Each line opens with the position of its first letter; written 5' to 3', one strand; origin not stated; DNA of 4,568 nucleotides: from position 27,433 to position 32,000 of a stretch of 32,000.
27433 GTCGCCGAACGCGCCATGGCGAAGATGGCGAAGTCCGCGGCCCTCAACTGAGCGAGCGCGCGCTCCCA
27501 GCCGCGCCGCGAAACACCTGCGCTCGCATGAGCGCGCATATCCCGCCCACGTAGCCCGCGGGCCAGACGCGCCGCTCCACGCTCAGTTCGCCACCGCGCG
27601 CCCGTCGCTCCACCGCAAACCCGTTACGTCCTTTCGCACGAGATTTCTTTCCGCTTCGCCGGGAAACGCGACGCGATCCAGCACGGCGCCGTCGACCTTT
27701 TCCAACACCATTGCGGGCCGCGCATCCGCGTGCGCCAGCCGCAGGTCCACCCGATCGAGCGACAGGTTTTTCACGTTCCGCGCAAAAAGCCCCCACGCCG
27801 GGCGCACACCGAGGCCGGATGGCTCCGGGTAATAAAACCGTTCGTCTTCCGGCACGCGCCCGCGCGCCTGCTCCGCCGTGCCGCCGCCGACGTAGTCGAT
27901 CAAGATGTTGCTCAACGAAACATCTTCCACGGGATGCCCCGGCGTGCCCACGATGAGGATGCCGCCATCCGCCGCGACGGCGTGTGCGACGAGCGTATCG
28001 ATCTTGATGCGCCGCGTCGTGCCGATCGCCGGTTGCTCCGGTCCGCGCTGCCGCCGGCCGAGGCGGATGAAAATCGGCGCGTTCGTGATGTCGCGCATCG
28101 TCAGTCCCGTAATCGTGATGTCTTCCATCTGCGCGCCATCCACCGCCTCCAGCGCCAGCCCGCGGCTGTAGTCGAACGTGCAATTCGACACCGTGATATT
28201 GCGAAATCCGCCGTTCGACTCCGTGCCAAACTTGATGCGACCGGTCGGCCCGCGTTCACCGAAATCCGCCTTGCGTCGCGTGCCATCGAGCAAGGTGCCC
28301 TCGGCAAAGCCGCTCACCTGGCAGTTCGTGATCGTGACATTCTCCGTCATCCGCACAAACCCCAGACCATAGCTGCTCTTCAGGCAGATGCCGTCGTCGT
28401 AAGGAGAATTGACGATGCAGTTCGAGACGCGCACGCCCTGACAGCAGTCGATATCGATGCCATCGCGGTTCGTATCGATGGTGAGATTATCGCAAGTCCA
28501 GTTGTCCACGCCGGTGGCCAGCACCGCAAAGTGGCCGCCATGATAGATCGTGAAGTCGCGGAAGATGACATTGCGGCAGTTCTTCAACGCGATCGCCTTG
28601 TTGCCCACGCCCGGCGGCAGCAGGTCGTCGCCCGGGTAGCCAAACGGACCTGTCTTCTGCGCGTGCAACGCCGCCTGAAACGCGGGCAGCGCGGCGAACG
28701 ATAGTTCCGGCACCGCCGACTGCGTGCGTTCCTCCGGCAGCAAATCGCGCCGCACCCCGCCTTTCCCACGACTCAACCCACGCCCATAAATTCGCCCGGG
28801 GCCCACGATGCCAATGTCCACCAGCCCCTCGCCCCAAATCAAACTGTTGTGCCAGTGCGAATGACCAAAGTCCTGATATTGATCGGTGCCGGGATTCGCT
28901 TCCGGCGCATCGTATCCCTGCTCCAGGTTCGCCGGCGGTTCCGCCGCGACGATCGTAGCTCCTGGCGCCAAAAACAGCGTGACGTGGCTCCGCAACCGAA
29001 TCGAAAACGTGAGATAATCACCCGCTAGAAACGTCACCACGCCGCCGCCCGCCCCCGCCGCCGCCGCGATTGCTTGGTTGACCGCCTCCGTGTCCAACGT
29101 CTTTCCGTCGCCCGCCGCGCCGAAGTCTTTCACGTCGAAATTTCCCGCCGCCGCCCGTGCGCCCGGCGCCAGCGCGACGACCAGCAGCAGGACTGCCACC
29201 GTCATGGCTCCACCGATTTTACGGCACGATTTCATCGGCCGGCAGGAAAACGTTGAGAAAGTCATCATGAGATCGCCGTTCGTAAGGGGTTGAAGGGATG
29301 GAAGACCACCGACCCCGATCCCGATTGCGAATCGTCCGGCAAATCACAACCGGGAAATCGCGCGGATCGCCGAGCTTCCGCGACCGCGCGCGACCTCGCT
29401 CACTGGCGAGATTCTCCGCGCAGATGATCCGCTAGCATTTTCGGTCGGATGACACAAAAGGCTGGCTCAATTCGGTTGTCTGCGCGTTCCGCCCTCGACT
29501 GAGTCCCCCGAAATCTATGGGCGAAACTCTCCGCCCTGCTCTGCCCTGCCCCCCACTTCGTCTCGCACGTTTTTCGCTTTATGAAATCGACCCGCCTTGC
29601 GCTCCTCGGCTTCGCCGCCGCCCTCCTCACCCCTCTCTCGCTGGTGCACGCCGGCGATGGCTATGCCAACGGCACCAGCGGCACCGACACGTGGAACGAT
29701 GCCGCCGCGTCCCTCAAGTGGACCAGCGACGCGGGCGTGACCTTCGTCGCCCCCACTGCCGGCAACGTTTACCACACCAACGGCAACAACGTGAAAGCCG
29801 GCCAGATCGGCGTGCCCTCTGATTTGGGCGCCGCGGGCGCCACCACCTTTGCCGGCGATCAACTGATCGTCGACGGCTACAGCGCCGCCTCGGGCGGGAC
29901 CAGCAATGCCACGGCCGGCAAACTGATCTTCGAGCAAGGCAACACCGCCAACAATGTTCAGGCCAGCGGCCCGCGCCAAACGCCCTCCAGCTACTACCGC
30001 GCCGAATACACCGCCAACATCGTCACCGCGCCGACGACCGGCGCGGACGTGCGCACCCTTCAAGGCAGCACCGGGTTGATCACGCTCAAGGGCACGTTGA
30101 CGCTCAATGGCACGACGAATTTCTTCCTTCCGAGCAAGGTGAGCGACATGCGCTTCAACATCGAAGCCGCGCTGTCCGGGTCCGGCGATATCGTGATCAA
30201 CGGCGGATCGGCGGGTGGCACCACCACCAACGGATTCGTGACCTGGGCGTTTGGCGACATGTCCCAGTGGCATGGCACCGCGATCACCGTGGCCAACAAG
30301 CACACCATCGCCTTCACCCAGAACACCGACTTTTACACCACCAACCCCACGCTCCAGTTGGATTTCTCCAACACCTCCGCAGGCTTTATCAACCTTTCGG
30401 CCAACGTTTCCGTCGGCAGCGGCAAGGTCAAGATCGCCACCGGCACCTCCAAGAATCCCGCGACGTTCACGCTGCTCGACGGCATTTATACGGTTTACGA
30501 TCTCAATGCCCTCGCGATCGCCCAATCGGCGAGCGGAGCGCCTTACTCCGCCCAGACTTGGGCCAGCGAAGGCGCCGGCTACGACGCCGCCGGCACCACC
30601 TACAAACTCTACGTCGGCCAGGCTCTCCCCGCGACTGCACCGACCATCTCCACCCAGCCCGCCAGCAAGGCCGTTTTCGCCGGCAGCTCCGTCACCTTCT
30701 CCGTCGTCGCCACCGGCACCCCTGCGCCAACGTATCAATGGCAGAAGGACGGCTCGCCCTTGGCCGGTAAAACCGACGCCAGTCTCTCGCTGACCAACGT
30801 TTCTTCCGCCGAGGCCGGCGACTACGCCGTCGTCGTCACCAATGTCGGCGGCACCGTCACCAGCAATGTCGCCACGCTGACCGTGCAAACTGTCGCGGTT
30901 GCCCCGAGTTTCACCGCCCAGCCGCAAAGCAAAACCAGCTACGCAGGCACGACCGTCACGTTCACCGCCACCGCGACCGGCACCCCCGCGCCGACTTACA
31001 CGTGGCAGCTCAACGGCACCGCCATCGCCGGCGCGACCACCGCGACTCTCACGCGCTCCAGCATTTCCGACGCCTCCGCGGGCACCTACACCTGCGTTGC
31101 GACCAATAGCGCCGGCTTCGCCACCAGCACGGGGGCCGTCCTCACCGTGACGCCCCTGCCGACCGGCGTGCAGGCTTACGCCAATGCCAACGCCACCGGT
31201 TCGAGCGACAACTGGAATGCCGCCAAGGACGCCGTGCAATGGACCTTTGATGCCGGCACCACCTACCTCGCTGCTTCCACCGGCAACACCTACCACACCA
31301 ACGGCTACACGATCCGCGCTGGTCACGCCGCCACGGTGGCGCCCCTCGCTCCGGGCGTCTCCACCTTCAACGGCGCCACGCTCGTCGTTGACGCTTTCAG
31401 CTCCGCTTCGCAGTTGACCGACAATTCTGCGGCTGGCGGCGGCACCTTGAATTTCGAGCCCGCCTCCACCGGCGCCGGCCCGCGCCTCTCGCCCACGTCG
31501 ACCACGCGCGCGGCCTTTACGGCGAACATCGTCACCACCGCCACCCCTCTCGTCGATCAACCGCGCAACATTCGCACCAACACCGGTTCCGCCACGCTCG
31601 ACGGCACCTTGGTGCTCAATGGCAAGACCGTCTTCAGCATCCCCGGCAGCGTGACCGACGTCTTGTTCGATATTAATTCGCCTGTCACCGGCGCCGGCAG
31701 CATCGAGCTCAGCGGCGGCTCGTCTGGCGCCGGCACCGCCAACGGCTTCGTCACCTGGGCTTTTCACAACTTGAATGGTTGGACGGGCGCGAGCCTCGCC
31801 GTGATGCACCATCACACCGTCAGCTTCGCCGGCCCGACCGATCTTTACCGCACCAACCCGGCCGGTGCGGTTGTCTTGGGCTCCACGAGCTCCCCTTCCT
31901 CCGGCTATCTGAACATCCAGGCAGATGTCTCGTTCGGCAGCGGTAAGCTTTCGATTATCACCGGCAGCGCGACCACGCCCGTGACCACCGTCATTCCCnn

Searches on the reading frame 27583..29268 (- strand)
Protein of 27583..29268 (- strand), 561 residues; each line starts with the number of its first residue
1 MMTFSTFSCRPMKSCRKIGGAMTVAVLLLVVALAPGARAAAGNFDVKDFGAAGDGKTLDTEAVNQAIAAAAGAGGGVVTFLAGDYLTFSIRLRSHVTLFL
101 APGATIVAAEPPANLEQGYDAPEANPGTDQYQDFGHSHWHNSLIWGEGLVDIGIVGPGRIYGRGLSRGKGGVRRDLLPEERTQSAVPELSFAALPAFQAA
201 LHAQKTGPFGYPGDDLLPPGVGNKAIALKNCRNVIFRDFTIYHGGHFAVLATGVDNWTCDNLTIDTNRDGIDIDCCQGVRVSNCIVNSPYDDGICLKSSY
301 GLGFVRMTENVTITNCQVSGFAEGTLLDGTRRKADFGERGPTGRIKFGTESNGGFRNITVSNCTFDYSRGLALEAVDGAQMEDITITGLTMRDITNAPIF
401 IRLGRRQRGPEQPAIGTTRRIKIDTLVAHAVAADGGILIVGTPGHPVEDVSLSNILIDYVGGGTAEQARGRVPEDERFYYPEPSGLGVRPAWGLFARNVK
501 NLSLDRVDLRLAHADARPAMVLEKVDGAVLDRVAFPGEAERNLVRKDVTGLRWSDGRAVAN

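Call 6: search_protein_families(library=pfam, proteins=[window:27583-29268:-], max_evalue=1)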
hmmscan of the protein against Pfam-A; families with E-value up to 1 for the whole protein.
window:27583-29268:- (561 aa): 6 families
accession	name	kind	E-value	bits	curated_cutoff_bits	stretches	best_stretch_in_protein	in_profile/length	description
PF12708.12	Pect-lyase_RHGA_epim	-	5.2e-11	43.2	27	2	45-102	3-62/213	Rhamnogalacturonase A/epimerase, pectate lyase-like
PF13229.12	Beta_helix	-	8.2e-11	42.2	25.9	2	223-328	46-145/158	Right handed beta helix region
PF00295.23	Glyco_hydro_28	-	1.8e-08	34.3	22.9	2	224-319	92-183/324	Glycosyl hydrolases family 28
PF05048.19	NosD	-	0.00055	19.9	23.6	1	254-332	24-92/212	Periplasmic copper-binding protein (NosD)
PF12218.14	End_N_terminal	-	0.16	12.1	26.3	1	51-72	1-22/67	N terminal extension of bacteriophage endosialidase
PF18783.7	IPU_b_solenoid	-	0.74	10.3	30.2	0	492-509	11-28/33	Isopullulanase beta-solenoid repeat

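Call 9: search_protein_families(library=ncbifam, proteins=[window:27583-29268:-], max_evalue=0.01)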
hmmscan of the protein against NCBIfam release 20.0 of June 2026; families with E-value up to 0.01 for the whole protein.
window:27583-29268:- (561 aa): 6 families
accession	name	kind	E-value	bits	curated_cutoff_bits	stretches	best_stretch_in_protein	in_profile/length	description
NF049898.1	RhamgalacuronBT4146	equivalog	2.5e-194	646.1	500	1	46-533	1-444/445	rhamnogalacturonidase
NF051861.1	PolglcturonPglBAgro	equivalog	2.9e-22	79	600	3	224-320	126-228/437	polygalacturonase PglB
NF049892.1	AlphdgalacturondseBT4155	equivalog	5.2e-15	55.1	800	2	43-113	50-120/454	alpha-d-galacturonidase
NF049899.1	RhamgalacuronBT4153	equivalog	5.7e-12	45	650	1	43-110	46-113/432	rhamnogalacturonidase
NF051860.1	PolglcturonPglAAgro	equivalog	8e-09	34.7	600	1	41-110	81-155/502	polygalacturonase PglA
TIGR03804.1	para_beta_helix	repeat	0.0085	15.8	19.45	0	270-300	1-30/44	parallel beta-helix repeat protein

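Call 13: find_encoding_contigs(protein=window:27583-29268:-, flank=10000, max_places=4)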
Protein window:27583-29268:- (561 aa): no gene with exactly this product is on record in the collection.

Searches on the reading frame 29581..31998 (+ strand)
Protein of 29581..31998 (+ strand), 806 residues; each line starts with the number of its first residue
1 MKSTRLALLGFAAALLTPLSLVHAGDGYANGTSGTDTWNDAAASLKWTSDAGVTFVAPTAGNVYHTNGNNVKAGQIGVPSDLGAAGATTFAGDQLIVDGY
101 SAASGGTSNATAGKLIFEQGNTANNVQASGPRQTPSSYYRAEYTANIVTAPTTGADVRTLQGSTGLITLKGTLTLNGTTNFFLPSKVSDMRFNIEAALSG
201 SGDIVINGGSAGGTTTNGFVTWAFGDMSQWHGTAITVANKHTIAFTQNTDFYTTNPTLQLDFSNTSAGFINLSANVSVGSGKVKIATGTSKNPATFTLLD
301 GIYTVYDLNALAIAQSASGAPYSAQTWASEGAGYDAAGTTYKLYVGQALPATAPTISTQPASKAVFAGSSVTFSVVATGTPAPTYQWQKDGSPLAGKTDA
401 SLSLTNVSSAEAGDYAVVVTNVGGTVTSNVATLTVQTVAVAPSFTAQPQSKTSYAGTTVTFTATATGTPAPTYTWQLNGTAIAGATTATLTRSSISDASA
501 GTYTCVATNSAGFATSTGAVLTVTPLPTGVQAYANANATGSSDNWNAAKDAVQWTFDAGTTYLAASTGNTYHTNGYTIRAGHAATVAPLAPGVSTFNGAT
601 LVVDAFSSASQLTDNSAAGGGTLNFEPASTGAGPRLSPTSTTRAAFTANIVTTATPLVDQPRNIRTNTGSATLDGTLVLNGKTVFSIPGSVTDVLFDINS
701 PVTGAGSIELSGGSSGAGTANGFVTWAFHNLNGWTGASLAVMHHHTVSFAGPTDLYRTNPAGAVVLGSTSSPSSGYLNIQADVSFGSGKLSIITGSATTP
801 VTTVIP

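Call 57: search_protein_families(library=pfam, proteins=[window:29581-31998:+], max_evalue=0.01)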
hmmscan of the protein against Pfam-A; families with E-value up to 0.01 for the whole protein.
window:29581-31998:+ (806 aa): 7 families
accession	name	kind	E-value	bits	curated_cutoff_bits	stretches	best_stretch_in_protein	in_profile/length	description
PF13927.12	Ig_3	-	3.7e-28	98.3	30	2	442-509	2-78/78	Immunoglobulin domain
PF07679.22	I-set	-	2.3e-24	85.7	23.7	2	354-434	1-89/90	Immunoglobulin I-set domain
PF13895.12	Ig_2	-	8.9e-19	68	27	2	445-516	5-72/79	Immunoglobulin domain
PF00047.31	ig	-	1.4e-12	48.2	21.8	1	452-516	4-79/81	Immunoglobulin domain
PF16681.11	Ig_5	-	1.7e-05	25.6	27.3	0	452-511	3-61/82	Ig-like domain on T-cell surface glycoprotein CD3 epsilon chain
PF08205.18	C2-set_2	-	0.0018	18.7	21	0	456-502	14-56/89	CD80-like C2-set immunoglobulin domain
PF07686.23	V-set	-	0.0034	18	26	0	386-435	63-108/109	Immunoglobulin V-set domain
